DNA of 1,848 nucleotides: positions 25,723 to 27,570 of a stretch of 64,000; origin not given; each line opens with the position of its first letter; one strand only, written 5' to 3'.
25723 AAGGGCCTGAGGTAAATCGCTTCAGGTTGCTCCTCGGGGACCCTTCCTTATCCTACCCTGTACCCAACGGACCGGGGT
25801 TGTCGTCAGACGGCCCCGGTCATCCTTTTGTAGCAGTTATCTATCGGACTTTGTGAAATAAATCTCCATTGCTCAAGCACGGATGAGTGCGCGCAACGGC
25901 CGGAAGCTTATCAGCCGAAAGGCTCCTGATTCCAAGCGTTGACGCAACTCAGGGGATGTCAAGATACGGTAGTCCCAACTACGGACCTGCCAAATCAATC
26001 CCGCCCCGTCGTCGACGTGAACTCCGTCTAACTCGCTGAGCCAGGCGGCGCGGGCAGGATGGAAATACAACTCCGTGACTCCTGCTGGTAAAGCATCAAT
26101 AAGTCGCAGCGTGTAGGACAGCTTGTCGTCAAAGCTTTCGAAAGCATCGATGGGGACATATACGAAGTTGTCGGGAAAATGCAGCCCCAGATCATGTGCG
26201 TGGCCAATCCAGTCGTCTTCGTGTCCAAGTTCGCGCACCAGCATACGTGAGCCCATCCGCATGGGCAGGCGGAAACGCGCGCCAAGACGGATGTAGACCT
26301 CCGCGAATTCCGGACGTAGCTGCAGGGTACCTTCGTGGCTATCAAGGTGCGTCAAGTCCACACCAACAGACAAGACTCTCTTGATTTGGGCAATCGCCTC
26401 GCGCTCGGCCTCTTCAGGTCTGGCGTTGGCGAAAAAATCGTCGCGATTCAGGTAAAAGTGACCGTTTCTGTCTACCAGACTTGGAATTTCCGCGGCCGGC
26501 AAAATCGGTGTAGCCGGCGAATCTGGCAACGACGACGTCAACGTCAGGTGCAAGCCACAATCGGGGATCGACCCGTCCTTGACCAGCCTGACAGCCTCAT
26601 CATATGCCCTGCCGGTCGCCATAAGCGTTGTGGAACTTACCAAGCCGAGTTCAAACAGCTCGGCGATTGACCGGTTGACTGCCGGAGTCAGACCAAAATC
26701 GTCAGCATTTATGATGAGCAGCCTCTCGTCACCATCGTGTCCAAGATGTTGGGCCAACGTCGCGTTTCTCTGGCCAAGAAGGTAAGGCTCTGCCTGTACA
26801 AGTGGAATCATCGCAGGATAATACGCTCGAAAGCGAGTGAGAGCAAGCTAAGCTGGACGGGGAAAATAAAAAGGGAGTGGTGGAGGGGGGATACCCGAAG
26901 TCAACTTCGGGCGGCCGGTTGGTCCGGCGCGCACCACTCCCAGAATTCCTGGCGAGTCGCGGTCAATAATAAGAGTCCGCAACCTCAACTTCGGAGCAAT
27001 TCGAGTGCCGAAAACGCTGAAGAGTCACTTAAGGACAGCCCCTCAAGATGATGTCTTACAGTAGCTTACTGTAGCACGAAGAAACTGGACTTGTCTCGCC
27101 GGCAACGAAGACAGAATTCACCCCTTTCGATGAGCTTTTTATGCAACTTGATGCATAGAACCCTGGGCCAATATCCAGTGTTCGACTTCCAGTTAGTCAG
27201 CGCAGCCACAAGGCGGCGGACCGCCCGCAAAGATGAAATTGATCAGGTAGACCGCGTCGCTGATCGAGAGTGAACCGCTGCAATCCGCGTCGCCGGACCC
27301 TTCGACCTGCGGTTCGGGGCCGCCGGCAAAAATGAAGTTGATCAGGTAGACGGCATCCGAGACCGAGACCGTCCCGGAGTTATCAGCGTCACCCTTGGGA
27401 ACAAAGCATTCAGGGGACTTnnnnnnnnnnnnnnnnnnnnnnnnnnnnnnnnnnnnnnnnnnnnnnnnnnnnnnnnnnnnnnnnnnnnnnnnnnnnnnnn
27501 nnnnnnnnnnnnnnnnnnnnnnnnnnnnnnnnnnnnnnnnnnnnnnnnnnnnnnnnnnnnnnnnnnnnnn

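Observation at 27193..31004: Cobalamin riboswitch operon: BtuB-like TonB receptor co-transcribed with a dockerin-tailed secreted beta-propeller (candidate non-lipidated BtuG-type B12 capture protein)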

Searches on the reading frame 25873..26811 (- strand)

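Call 67: search_protein_families(library=ncbifam, proteins=[window:25873-26811:-], max_evalue=0.01)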
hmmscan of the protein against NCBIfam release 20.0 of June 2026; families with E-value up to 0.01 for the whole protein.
window:25873-26811:- (312 aa): 3 families
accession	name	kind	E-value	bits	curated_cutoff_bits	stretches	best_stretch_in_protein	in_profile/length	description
NF052308.1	CarbhyDeactlThm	equivalog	3.7e-32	111.7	400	1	19-310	2-264/265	carbohydrate deacetylase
TIGR03473.1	HpnK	hypoth_equivalog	3.5e-30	105.2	232.6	2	30-183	2-153/283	hopanoid biosynthesis-associated protein HpnK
NF002559.0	PRK02134.1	equivalog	2.3e-29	102.7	227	1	29-197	2-157/249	chitin disaccharide deacetylase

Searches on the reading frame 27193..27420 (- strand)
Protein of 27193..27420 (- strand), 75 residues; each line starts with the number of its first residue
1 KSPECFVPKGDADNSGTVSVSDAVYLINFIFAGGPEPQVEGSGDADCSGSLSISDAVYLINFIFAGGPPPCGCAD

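Call 7: search_protein_families(library=pfam, proteins=[window:27193-27405:-], max_evalue=10)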
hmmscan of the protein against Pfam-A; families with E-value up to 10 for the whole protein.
window:27193-27405:- (70 aa): 5 families
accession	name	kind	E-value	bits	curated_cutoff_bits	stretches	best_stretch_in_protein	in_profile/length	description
PF00404.24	Dockerin_1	-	4.1e-05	24.1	22.9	1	4-58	1-56/57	Dockerin type I domain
PF13405.12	EF-hand_6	-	0.12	12.6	25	1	6-22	10-26/30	EF-hand domain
PF00036.39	EF-hand_1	-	0.14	12.2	25.4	1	6-17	10-21/29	EF hand domain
PF10703.15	MoaF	-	0.15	12.4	23.3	0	9-31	63-85/108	MoaF N-terminal domain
PF13499.12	EF-hand_7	-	0.29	11.9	30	1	6-31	12-32/67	EF-hand domain pair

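Call 42: search_solved_structures(query=window:27193-27420:-, max_evalue=10, show_alignments=3)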
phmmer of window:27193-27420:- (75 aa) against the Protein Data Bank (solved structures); distinct sequences matched with E-value up to 10: 9.
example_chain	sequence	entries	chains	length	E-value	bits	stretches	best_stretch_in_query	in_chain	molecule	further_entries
4uyp_B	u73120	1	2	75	0.016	19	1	10-64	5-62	Cellulosomal scaffoldin adaptor protein B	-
4uyq_B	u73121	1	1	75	0.019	18.8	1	10-64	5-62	Cellulosomal scaffoldin adaptor protein B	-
8x3a_A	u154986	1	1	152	0.24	15.3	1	9-63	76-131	Serine protease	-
8x39_A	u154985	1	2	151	0.26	15.2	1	9-62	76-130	Serine protease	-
5m2o_B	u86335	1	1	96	0.61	14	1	42-61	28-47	Group I Dockerin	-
2y3n_B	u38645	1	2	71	0.72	13.8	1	9-62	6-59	CELLULOSOMAL FAMILY-48 PROCESSIVE GLYCOSIDE HYDROLASE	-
3ul4_B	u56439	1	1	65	0.94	13.4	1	7-64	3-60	Cellulosome enzyme, dockerin type I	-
5m2s_B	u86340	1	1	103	1.2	13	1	42-61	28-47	Doc8: Type I dockerin repeat domain from family 9 glycoside hydrolase WP_009982745[Ruminoc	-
5nrk_B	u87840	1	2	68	1.3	12.9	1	10-60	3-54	DocCel5: Type I dockerin repeat domain from A. cellulolyticus family 5 endoglucanase WP_01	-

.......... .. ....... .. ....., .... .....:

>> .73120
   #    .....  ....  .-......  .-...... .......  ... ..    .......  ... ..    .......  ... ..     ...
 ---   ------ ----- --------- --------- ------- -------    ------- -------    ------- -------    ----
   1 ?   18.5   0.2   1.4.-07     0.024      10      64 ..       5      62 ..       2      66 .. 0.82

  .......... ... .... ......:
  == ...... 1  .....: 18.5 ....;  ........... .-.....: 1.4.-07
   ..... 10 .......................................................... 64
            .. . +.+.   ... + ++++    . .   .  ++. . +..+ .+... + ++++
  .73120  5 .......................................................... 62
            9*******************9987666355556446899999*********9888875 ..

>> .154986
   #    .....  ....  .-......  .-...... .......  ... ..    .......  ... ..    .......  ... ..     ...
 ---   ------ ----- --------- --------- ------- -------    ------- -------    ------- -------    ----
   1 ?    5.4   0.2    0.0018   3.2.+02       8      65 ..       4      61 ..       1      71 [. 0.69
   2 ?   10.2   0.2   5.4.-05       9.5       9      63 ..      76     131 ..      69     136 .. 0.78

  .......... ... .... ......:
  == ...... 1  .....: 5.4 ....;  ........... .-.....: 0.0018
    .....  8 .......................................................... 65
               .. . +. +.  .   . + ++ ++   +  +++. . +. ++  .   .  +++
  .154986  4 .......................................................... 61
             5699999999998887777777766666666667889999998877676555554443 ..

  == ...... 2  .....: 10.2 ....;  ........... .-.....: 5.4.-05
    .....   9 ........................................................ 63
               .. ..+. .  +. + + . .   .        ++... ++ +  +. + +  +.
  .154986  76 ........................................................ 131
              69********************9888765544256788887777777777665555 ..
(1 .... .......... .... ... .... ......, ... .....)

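Call 67: search_protein_families(library=ncbifam, proteins=[window:27193-27414:-], max_evalue=0.01)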
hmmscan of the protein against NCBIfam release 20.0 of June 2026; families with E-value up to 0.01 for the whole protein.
window:27193-27414:- (73 aa): 0 families

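Call 92: search_protein_representatives(protein=window:27193-27414:-)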
Query: 73 residues. Proteins with E-value up to 0.001 (for the whole library): 25094; up to 1e-10: 4812; up to 1e-30: 32. The best 150 are listed.
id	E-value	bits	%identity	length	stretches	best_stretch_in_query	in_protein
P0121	1.9e-71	251.0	37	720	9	8-69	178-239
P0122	1.2e-70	248.5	39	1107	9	7-62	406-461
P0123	3.5e-66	234.3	34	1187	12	8-67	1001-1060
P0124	5.7e-63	224.1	36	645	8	3-72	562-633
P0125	3.0e-59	212.2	40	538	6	8-72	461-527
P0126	9.1e-59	210.7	37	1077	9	7-63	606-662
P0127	6.0e-51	185.9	53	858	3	6-68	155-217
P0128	1.9e-48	177.9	40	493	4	4-72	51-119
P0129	2.7e-48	177.4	39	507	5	7-72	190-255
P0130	1.6e-46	171.8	34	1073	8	9-61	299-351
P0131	2.3e-46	171.3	34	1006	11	7-69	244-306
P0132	2.0e-45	168.3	36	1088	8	8-61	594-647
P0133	1.2e-44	165.8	35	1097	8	8-61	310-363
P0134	2.2e-41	155.4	65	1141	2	8-71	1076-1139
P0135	2.4e-41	155.3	49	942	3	5-71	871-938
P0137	2.0e-38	146.0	30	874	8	6-67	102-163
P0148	9.0e-32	124.9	43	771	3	8-72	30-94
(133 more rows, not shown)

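Call 94: search_protein_families(library=pfam, proteins=[P0121, P0122, P0123, P0124, P0126, P0127, P0130, P0131, P0137, P0148], max_evalue=0.001)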
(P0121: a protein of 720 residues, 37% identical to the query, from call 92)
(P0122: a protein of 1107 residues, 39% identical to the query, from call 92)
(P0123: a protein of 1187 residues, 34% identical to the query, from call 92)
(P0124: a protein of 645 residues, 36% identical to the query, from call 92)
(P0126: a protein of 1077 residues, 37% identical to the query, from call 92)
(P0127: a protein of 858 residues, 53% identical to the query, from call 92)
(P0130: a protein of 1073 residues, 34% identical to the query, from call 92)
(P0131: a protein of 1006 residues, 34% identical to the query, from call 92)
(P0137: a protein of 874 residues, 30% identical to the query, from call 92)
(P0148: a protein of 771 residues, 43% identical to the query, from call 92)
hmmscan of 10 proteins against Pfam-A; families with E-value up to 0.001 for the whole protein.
P0121 (720 aa): 2 families
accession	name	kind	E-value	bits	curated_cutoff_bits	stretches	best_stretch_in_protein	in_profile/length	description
PF00404.24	Dockerin_1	-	1.9e-66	220.6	22.9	7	178-231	2-56/57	Dockerin type I domain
PF13499.12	EF-hand_7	-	4.4e-08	33.8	30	0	179-227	12-65/67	EF-hand domain pair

P0122 (1107 aa): 3 families
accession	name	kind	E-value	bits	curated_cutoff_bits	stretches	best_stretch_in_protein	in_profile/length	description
PF00404.24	Dockerin_1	-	2.2e-67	223.6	22.9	11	660-711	2-56/57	Dockerin type I domain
PF00082.27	Peptidase_S8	-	3.9e-44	151.5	21.8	1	822-1095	4-273/288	Subtilase family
PF13499.12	EF-hand_7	-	2.6e-10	40.9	30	0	628-703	12-61/67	EF-hand domain pair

P0123 (1187 aa): 4 families
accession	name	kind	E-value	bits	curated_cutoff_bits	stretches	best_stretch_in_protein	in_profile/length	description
PF00404.24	Dockerin_1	-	1e-104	343.1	22.9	12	427-479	2-55/57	Dockerin type I domain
PF01471.23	PG_binding_1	-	3e-13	50.2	23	1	687-741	2-55/57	Putative peptidoglycan binding domain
PF19076.6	CshA_repeat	-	1.1e-07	32.9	27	0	511-546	62-97/103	Surface adhesin CshA repetitive domain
PF13499.12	EF-hand_7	-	0.00015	22.5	30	0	846-873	12-39/67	EF-hand domain pair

P0124 (645 aa): 2 families
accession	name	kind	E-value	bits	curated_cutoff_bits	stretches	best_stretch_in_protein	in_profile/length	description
PF00404.24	Dockerin_1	-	1.9e-51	172.5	22.9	7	491-541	2-53/57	Dockerin type I domain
PF13499.12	EF-hand_7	-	4.2e-08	33.9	30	0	41-130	12-64/67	EF-hand domain pair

P0126 (1077 aa): 7 families
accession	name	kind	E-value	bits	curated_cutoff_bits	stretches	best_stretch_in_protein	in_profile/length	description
PF00404.24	Dockerin_1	-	7.7e-66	218.6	22.9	12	735-787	3-56/57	Dockerin type I domain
PF13499.12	EF-hand_7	-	2.1e-17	63.7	30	0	766-844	10-62/67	EF-hand domain pair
PF00082.27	Peptidase_S8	-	8.9e-17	61.7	21.8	1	862-1061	2-273/288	Subtilase family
PF00036.39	EF-hand_1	-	4.3e-14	51.4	25.4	0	765-786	7-28/29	EF hand domain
PF13405.12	EF-hand_6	-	1.4e-05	24.9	25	0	767-786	9-28/30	EF-hand domain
PF13202.12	EF-hand_5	-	0.00013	21.7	25.9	0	676-686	9-19/25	EF hand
PF13517.12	FG-GAP_3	-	0.00085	20.3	26.9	0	705-774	1-56/61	FG-GAP-like repeat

P0127 (858 aa): 1 family
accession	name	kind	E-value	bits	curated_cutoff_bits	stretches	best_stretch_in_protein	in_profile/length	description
PF00404.24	Dockerin_1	-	3.9e-15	56.2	22.9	1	53-106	2-57/57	Dockerin type I domain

P0130 (1073 aa): 5 families
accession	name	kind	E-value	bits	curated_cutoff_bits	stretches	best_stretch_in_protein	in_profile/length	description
PF00404.24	Dockerin_1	-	8e-72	237.8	22.9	10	720-773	2-56/57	Dockerin type I domain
PF00082.27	Peptidase_S8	-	5.3e-18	65.8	21.8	1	850-1060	4-276/288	Subtilase family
PF13499.12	EF-hand_7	-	6.3e-09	36.5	30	0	719-762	10-58/67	EF-hand domain pair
PF00036.39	EF-hand_1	-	4.2e-05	23.2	25.4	0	752-772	8-28/29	EF hand domain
PF10676.14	gerPA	-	5.4e-05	23.8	27.3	0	629-662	13-47/72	Spore germination protein gerPA/gerPF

P0131 (1006 aa): 4 families
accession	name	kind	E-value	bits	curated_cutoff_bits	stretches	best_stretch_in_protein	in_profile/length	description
PF00404.24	Dockerin_1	-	1.2e-77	256.4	22.9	9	667-720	2-56/57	Dockerin type I domain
PF01471.23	PG_binding_1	-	5.6e-12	46.1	23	1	436-490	2-55/57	Putative peptidoglycan binding domain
PF13499.12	EF-hand_7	-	2.5e-05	25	30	0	900-940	12-57/67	EF-hand domain pair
PF19076.6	CshA_repeat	-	0.00055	21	27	0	255-286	65-96/103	Surface adhesin CshA repetitive domain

P0137 (874 aa): 6 families
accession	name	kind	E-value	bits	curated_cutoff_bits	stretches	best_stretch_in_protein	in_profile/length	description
PF00404.24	Dockerin_1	-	4.9e-44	148.8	22.9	6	7-59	2-55/57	Dockerin type I domain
PF13499.12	EF-hand_7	-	1.6e-19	70.5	30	0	516-566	7-63/67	EF-hand domain pair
PF13202.12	EF-hand_5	-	4.3e-12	45.3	25.9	0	516-536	3-24/25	EF hand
PF18884.5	TSP3_bac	-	4.9e-10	39.5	25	1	628-649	1-22/22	Bacterial TSP3 repeat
PF00036.39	EF-hand_1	-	5.3e-05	22.9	25.4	0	516-536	5-25/29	EF hand domain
PF13405.12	EF-hand_6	-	0.00051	20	25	0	516-536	5-25/30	EF-hand domain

P0148 (771 aa): 1 family
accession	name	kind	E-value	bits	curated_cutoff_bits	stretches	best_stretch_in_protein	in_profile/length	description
PF00404.24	Dockerin_1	-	2e-16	60.4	22.9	2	699-751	2-55/57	Dockerin type I domain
